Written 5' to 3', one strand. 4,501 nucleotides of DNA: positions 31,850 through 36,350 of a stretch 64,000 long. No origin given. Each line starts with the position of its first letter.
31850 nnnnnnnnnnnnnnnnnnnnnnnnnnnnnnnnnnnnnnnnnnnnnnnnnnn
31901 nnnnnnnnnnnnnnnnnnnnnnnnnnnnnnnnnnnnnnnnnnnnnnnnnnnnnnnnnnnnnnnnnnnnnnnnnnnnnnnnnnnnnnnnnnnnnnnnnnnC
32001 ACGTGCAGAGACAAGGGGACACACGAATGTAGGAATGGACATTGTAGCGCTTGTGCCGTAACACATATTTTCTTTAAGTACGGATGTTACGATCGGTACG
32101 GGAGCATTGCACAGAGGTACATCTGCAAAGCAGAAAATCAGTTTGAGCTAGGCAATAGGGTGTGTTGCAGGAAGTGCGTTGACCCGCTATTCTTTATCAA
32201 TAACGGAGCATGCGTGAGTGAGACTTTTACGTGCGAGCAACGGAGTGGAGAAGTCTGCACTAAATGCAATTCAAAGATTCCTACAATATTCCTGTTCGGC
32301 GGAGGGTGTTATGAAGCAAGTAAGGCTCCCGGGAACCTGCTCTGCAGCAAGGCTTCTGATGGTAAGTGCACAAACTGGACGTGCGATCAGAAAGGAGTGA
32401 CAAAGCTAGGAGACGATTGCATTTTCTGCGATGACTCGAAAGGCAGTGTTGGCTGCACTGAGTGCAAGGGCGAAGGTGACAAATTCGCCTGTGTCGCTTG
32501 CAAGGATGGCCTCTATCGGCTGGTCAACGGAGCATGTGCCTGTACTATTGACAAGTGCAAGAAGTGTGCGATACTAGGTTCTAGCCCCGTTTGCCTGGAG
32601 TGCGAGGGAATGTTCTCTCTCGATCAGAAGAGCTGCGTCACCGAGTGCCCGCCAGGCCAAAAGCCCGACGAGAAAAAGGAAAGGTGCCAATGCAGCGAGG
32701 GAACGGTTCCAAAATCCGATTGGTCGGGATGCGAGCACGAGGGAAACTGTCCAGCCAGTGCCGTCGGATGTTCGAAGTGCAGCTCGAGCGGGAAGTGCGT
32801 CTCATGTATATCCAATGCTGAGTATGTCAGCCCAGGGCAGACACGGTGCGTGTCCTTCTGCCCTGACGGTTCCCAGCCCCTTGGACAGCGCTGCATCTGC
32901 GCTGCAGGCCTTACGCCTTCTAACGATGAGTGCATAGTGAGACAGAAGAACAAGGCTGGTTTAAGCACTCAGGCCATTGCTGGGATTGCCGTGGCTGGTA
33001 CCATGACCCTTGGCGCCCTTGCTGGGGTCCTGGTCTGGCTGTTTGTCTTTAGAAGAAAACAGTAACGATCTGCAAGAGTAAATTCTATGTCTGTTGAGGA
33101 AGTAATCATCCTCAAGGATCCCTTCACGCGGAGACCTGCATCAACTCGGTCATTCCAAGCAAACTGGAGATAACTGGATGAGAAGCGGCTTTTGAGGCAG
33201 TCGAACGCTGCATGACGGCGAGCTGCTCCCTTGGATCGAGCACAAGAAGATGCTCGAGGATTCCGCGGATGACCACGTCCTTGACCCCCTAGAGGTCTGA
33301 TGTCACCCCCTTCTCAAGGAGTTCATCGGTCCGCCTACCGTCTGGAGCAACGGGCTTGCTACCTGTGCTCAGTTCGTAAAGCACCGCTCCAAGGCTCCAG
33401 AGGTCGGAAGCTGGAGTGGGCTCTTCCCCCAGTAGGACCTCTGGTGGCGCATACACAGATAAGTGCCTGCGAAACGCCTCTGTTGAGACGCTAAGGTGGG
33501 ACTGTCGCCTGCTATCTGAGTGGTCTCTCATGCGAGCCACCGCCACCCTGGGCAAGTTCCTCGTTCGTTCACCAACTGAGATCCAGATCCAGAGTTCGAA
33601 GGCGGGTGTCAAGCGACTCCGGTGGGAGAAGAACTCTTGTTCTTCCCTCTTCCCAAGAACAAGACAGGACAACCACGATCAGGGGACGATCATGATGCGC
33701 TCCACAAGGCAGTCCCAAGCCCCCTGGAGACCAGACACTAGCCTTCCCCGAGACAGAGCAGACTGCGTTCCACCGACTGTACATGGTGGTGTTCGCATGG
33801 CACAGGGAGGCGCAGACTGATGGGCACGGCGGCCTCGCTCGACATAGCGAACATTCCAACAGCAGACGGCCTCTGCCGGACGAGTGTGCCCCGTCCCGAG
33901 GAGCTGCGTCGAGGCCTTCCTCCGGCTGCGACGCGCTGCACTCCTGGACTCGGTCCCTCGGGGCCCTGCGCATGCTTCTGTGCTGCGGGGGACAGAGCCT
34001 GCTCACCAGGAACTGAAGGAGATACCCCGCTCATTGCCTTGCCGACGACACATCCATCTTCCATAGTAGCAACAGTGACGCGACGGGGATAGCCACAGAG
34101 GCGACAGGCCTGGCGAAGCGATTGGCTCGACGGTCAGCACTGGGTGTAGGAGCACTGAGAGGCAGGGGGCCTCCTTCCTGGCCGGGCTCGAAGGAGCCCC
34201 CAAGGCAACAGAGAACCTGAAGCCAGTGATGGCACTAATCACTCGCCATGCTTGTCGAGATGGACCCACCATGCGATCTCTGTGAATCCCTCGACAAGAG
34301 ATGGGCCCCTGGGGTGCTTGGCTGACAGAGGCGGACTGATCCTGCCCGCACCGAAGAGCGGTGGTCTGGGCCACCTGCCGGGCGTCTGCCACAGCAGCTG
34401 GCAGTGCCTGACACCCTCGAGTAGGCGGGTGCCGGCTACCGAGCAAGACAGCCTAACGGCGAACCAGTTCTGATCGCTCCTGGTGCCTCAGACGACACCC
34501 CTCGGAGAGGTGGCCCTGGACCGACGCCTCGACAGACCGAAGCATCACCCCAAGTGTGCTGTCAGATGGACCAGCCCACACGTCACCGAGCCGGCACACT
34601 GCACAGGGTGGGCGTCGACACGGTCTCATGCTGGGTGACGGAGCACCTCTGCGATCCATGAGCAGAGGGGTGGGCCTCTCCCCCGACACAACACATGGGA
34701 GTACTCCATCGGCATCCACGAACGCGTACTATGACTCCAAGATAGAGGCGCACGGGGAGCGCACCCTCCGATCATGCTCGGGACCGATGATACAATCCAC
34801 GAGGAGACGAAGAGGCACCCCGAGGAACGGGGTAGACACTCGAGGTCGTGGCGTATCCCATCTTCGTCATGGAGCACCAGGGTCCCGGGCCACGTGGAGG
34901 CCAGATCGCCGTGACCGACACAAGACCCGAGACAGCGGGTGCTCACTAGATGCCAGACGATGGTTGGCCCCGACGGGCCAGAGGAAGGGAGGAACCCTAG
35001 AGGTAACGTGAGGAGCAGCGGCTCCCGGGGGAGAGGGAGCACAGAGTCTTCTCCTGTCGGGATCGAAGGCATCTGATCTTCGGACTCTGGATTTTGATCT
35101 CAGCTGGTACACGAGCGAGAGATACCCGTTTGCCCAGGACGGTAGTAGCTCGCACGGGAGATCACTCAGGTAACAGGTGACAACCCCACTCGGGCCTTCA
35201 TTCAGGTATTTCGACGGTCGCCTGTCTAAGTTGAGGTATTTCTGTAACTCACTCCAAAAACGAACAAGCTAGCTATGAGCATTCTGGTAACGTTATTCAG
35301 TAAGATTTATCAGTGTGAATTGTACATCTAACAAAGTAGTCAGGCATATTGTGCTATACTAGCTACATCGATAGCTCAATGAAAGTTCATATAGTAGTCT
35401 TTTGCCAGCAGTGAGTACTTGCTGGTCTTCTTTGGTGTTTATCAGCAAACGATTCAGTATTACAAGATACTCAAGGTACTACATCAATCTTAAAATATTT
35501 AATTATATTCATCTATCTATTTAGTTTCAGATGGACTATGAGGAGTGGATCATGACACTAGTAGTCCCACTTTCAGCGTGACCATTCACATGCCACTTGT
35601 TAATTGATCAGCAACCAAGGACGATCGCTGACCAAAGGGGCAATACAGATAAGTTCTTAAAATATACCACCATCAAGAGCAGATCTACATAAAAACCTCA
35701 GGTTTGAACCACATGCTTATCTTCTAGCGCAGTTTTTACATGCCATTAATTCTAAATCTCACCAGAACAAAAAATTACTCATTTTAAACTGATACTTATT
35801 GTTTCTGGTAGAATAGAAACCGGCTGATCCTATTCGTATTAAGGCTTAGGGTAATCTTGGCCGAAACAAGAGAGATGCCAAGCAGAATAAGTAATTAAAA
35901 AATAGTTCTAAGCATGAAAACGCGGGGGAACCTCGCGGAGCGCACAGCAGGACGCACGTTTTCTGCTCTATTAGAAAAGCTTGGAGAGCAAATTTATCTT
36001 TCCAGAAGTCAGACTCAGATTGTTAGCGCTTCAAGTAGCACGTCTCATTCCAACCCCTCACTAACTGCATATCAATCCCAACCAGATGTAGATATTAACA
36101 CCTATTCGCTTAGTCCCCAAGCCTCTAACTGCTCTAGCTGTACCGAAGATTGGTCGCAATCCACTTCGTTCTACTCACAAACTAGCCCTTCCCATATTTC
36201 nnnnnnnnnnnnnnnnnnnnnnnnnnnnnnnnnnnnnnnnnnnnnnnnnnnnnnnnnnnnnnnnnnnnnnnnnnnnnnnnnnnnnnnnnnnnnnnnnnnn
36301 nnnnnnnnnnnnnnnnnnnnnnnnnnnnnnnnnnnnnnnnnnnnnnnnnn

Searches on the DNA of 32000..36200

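Call 8: search_rna_families(source=window, start=32000, end=36200, threshold=evalue, max_evalue=5)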
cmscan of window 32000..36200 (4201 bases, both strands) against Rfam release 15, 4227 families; matches with E-value up to 5: 0.
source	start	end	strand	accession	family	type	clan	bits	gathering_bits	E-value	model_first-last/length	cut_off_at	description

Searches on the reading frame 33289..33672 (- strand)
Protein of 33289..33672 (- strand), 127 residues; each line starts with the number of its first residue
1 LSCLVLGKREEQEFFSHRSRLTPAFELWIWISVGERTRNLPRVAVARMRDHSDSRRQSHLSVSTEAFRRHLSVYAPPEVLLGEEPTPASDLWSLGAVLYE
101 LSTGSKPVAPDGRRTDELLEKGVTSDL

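Call 9: search_protein_families(library=pfam, proteins=[window:33289-33672:-], max_evalue=0.01)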
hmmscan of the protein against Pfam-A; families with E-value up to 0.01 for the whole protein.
window:33289-33672:- (127 aa): 2 families
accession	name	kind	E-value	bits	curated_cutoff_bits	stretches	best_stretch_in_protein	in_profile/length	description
PF00069.31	Pkinase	-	5.5e-07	29.7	31.7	1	72-111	161-200/263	Protein kinase domain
PF07714.23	PK_Tyr_Ser-Thr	-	0.00021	21.2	23.1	1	73-109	169-206/258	Protein tyrosine and serine/threonine kinase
